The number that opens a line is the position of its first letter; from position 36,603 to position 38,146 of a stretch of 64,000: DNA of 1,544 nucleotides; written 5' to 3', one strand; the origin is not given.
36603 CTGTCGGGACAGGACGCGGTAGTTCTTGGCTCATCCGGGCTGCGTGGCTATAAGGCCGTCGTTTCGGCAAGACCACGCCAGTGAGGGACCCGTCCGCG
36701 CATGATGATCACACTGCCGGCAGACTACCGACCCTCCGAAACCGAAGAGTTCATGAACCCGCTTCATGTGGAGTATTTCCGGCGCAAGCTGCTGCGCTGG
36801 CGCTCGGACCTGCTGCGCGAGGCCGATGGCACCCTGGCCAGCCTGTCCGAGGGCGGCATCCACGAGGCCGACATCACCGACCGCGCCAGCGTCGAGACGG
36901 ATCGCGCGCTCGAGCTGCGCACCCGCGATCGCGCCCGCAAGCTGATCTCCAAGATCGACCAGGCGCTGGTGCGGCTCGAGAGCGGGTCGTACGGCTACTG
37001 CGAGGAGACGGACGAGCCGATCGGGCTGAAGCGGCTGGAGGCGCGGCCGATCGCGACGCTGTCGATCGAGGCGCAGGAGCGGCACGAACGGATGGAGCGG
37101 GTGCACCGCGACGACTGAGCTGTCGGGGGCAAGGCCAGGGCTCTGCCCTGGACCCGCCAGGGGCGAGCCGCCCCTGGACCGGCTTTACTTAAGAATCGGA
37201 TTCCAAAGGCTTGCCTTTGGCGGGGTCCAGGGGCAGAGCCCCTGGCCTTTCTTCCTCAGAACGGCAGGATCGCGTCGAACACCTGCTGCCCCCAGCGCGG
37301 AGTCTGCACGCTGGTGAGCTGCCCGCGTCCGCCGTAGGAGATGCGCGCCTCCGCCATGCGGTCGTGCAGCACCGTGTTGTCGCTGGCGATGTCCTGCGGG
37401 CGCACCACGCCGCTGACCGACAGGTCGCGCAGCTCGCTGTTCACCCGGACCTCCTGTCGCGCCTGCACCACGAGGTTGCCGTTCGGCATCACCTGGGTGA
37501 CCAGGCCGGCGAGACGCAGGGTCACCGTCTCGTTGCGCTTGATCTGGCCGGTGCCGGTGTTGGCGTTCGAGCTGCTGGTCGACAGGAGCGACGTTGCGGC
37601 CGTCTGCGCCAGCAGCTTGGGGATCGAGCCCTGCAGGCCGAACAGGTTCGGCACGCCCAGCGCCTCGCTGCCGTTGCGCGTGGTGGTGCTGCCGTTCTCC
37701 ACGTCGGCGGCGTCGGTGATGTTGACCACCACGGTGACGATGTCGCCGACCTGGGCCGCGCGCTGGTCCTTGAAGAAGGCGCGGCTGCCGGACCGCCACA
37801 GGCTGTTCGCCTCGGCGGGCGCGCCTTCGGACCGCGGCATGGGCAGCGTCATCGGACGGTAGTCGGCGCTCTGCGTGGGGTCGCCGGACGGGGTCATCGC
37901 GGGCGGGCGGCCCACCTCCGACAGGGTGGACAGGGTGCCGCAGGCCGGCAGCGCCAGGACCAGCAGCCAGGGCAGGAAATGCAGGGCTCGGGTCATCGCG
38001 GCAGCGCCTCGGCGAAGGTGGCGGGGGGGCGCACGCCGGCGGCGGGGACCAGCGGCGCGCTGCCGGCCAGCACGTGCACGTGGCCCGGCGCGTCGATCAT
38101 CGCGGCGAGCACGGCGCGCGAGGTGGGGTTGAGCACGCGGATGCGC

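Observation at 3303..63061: Mosaic two-armed palindromic element occupies 15 intergenic regions (about one per 4 kb)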

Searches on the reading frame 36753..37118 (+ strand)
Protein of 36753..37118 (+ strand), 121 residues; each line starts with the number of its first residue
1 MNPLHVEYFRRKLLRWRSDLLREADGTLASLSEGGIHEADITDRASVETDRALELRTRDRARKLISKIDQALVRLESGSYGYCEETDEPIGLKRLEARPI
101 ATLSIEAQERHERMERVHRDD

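Call 52: search_protein_families(library=pfam, proteins=[window:36753-37118:+])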
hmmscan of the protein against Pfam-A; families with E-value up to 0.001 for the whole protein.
window:36753-37118:+ (121 aa): 2 families
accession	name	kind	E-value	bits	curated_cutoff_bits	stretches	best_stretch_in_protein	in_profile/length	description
PF21157.2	DksA_N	-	1.6e-27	96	27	1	6-74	2-70/71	DnaK suppressor protein DksA, N-terminal domain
PF01258.23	zf-dskA_traR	-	6.8e-12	45.6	24.9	1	78-113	1-36/36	Prokaryotic dksA/traR C4-type zinc finger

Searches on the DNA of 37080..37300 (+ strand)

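Call 63: search_dna_similar(query=window:37120-37260:+, collection=plasmids, mode=distant, max_evalue=0.001, max_rows=40)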
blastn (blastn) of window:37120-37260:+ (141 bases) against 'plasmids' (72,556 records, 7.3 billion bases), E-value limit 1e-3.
Records with a match: 4; places in all: 6; records where one place covers at least 80% of the query: 0.
Best place of each record, by identity: 95-99% 1; 80-90% 3.
By first word of the organism name: Streptomyces 2; Rhodovastum 1; Pseudoroseomonas 1.
By predicted mobility (MOB-suite, as given by PLSDB): non-mobilizable 3; mobilizable 1.
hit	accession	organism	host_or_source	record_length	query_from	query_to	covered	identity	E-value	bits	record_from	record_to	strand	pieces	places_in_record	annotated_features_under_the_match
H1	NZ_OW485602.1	Rhodovastum atsumiense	-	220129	9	61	38%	85.2%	1e-6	59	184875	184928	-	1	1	none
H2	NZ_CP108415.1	Streptomyces sp. NBC_01298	-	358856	19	64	33%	89.6%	5e-6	58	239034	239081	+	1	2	none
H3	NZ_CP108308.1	Streptomyces sp. NBC_00015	-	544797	19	64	33%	87.5%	6e-5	54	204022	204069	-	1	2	none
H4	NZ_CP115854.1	Pseudoroseomonas cervicalis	-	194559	100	131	23%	96.9%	6e-5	55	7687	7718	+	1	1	none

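Call 64: get_annotated_region(hit=H2, flank=3000)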
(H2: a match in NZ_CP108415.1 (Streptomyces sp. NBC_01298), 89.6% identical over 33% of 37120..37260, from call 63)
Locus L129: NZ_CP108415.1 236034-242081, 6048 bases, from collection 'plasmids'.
description: Streptomyces sp. NBC_01298 plasmid unnamed1, complete sequence
organism: Streptomyces sp. NBC_01298 (NCBI taxid 2903817)
taxonomy: Bacteria; Actinomycetota; Actinomycetes; Kitasatosporales; Streptomycetaceae; Streptomyces; Streptomyces sp. NBC 01298
host: -; source: -; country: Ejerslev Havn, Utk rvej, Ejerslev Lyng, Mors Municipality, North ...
typing (MOB-suite, as given by PLSDB): non-mobilizable
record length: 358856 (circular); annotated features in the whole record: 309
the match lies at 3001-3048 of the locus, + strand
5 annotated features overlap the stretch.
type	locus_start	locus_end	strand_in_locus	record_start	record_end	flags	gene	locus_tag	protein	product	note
CDS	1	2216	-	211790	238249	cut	-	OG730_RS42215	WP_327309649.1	UvrD-helicase domain-containing protein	-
CDS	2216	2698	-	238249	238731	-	-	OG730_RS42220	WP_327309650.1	hypothetical protein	-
CDS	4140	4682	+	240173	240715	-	-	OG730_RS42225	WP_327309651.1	helix-turn-helix domain-containing protein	-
CDS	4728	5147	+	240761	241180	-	-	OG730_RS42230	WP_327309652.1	hypothetical protein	-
CDS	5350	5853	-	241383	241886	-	-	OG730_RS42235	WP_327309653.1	hypothetical protein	-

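Call 65: get_annotated_region(hit=H1, flank=3000)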
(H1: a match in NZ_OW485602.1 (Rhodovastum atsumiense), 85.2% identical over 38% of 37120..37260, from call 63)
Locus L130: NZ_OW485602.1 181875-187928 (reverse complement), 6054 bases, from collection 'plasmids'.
description: Rhodovastum atsumiense strain G2-11 plasmid RHOApa
organism: Rhodovastum atsumiense (NCBI taxid 504468)
taxonomy: Bacteria; Pseudomonadota; Alphaproteobacteria; Rhodospirillales; Acetobacteraceae; Rhodovastum; Rhodovastum atsumiense
host: -; source: -; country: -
typing (MOB-suite, as given by PLSDB): mobilizable; relaxase MOBP
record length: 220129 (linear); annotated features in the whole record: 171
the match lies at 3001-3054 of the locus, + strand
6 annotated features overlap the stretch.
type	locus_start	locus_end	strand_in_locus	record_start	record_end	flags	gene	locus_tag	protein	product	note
CDS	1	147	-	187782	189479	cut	-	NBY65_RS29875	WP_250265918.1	thiamine pyrophosphate-binding protein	-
CDS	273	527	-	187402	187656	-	-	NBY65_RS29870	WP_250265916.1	hypothetical protein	-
CDS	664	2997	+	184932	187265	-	-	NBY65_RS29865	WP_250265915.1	FdhF/YdeP family oxidoreductase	-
CDS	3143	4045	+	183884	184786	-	-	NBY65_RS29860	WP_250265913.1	LysR family transcriptional regulator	GO:0006355 - regulation of DNA-templated transcription [Evidence IEA]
CDS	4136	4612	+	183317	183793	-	-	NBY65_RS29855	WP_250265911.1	formate dehydrogenase subunit gamma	-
CDS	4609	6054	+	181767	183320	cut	-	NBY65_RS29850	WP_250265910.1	NADH-quinone oxidoreductase subunit NuoF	-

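Call 70: search_rna_families(source=window, start=37080, end=37300, threshold=evalue, max_evalue=1)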
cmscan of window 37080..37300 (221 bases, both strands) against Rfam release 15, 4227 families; matches with E-value up to 1: 23.
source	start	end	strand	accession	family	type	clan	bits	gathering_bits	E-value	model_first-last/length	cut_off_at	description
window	37138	37241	+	RF03385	mir-614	Gene; miRNA;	-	33.2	90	0.00034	1-80/80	no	mir-614 microRNA precursor family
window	37135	37245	+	RF00869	mir-BART7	Gene; miRNA;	-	32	70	6.2e-05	1-84/84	no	mir-BART7 microRNA precursor family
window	37132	37248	-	RF03978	mir-1269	Gene; miRNA;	-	31.6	100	0.0011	1-90/90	no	mir-1269 microRNA precursor family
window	37140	37239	+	RF03906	mir-3199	Gene; miRNA;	-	31.4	100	0.00053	1-87/87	no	mir-3199 microRNA precursor family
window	37141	37238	+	RF03888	mir-3160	Gene; miRNA;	-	28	80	0.0068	1-83/83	no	mir-3160 microRNA precursor family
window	37140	37239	-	RF03906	mir-3199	Gene; miRNA;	-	25.8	100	0.012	1-87/87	no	mir-3199 microRNA precursor family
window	37135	37245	-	RF00995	mir-616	Gene; miRNA;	-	24.1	100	0.0039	1-91/91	no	mir-616 microRNA precursor family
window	37139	37243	+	RF00102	VA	Gene;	-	23.4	62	0.058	1-159/159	no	VA RNA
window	37130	37249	-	RF03949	mir-8830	Gene; miRNA;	-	23.3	76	0.061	1-95/95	no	mir-8830 microRNA precursor family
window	37124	37248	-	RF00777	mir-541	Gene; miRNA;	-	22.8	44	0.0078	1-84/84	no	mir-541 microRNA precursor family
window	37123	37260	+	RF03613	MIR6234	Gene; miRNA;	-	21.9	90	0.0079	1-146/146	no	MIR6234 microRNA precursor family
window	37157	37244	-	RF00869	mir-BART7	Gene; miRNA;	-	21.2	70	0.057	1-84/84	no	mir-BART7 microRNA precursor family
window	37141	37238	-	RF03888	mir-3160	Gene; miRNA;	-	21.2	80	0.24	1-83/83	no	mir-3160 microRNA precursor family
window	37135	37243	+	RF03451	mir-3188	Gene; miRNA;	-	21.1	93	0.26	1-86/86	no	mir-3188 microRNA precursor family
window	37155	37222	-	RF00805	mir-351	Gene; miRNA;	-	20.5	70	0.033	1-75/75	no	mir-351 microRNA precursor family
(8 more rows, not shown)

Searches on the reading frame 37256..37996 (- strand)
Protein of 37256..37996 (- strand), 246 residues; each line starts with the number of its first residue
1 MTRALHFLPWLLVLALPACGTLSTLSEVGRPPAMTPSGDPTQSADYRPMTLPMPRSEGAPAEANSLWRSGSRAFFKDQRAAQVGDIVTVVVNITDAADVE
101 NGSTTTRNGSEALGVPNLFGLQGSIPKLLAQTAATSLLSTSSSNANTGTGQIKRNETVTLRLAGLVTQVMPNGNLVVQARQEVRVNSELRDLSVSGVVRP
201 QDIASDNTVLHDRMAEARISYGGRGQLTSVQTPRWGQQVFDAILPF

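Call 52: search_protein_families(library=pfam, proteins=[window:37256-37996:-])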
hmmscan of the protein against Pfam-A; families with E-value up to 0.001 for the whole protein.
window:37256-37996:- (246 aa): 1 family
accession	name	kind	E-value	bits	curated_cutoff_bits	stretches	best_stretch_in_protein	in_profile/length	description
PF02107.21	FlgH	-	1.7e-55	187.7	27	1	61-245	2-172/172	Flagellar L-ring protein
